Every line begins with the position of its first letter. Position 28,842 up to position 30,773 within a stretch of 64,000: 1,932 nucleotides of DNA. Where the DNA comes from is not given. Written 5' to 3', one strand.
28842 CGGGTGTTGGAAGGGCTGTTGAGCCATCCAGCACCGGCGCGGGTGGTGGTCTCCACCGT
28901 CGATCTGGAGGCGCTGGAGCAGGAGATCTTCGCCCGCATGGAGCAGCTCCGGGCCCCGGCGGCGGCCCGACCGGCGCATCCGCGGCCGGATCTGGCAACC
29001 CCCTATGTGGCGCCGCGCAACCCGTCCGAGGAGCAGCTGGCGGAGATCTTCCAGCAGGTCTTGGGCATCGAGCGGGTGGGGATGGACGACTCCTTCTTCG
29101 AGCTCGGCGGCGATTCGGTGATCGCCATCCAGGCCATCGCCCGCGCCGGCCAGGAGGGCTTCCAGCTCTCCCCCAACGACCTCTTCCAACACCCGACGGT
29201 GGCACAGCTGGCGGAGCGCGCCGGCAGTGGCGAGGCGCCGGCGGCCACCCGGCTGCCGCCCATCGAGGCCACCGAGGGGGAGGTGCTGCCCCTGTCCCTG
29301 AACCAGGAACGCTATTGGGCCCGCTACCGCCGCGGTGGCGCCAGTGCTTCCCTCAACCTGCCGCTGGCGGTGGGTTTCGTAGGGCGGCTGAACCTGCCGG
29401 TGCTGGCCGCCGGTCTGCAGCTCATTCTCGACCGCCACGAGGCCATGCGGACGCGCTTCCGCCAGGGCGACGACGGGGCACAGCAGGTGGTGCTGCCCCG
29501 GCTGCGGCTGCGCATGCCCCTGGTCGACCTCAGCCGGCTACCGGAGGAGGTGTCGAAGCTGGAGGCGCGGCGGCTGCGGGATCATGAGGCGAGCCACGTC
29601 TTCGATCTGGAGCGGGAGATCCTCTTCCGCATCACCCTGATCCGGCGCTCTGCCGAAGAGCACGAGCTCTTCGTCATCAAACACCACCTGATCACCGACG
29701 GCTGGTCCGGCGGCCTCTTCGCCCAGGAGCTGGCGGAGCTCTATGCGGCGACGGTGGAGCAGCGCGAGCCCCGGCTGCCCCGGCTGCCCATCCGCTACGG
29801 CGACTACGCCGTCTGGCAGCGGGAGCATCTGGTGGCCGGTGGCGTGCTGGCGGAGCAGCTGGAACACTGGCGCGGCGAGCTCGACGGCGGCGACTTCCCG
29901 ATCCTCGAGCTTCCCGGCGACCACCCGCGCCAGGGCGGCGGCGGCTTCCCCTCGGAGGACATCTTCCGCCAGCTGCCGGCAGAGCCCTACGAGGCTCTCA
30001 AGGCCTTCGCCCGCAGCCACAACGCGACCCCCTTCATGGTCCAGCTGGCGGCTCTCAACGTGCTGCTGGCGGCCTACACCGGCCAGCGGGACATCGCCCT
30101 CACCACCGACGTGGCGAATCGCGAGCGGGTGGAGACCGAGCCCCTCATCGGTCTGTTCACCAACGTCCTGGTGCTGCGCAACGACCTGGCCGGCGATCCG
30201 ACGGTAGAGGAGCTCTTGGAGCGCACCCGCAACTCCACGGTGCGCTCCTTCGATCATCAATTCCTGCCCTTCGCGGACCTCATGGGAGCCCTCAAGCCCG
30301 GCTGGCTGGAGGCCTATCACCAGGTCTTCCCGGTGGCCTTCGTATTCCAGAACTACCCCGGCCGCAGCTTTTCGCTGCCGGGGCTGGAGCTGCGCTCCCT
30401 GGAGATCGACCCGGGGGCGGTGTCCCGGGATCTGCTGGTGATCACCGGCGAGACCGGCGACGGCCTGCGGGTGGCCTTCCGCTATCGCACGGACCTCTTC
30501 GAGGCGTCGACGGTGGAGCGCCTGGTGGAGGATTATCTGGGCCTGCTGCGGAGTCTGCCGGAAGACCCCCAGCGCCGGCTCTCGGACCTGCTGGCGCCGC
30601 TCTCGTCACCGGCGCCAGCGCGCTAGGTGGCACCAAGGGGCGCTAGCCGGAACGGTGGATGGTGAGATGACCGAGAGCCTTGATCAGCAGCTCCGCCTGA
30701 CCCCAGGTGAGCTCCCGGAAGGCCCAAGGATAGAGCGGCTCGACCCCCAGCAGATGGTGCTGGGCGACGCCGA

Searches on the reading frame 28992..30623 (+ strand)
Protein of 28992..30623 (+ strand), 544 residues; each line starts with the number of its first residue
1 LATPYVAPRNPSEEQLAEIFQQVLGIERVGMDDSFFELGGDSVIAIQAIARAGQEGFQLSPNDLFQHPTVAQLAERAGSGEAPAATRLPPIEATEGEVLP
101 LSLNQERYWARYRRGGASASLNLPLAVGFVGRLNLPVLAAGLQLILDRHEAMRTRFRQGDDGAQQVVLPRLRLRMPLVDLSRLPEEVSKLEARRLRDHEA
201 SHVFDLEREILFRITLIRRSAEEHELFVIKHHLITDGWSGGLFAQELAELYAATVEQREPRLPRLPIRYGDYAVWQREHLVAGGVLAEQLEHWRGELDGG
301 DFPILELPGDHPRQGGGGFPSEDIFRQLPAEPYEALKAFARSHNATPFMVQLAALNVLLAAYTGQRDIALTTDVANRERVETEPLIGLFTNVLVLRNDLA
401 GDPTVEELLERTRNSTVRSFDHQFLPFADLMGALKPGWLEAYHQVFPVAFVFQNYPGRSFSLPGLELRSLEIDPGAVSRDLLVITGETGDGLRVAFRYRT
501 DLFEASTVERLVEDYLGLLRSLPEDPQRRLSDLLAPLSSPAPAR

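Call 39: search_solved_structures(query=window:28992-30623:+, max_evalue=1e-10)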
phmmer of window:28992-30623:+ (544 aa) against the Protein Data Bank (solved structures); distinct sequences matched with E-value up to 1e-10: 51.
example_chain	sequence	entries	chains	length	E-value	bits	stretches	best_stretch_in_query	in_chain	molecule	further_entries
5u89_A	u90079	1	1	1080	6.4e-79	269.4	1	7-530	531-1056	Amino acid adenylation domain protein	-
9lcq_A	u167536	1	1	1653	9.3e-79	268.8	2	7-524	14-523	PvdL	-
9lcp_A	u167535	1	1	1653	2e-78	267.8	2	7-524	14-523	PvdL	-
9lco_A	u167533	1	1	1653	8e-78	265.8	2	7-524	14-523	PvdL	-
8z0q_C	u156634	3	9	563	5.2e-66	226.8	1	4-531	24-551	Special condensation domain in NRPS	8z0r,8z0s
2jgp_A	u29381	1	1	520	1.8e-63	218.4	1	4-533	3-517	TYROCIDINE SYNTHETASE 3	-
6p1j_A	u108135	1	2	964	8.7e-61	209.5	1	99-525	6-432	Txo2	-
9be3_A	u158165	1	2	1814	1.3e-57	199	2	3-519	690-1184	Linear gramicidin synthase subunit A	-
9meh_A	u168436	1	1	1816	1.3e-57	199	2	3-519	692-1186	Linear gramicidin synthase subunit A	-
6mfz_A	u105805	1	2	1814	1.6e-57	198.7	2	3-519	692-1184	Linear gramicidin synthase subunit A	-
9be4_A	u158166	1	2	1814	5.4e-57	197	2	3-519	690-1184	Linear gramicidin synthase subunit A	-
6oyf_A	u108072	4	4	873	4.9e-56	193.9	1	99-523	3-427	Txo1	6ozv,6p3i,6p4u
9up2_A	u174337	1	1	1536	6.8e-56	193.4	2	138-524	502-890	PvdL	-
7kvw_A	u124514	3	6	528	3.4e-55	191.1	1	13-530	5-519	PCP-C didomain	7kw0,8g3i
8fx6_A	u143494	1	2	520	4.6e-55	190.7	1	13-528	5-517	PCP-C didomain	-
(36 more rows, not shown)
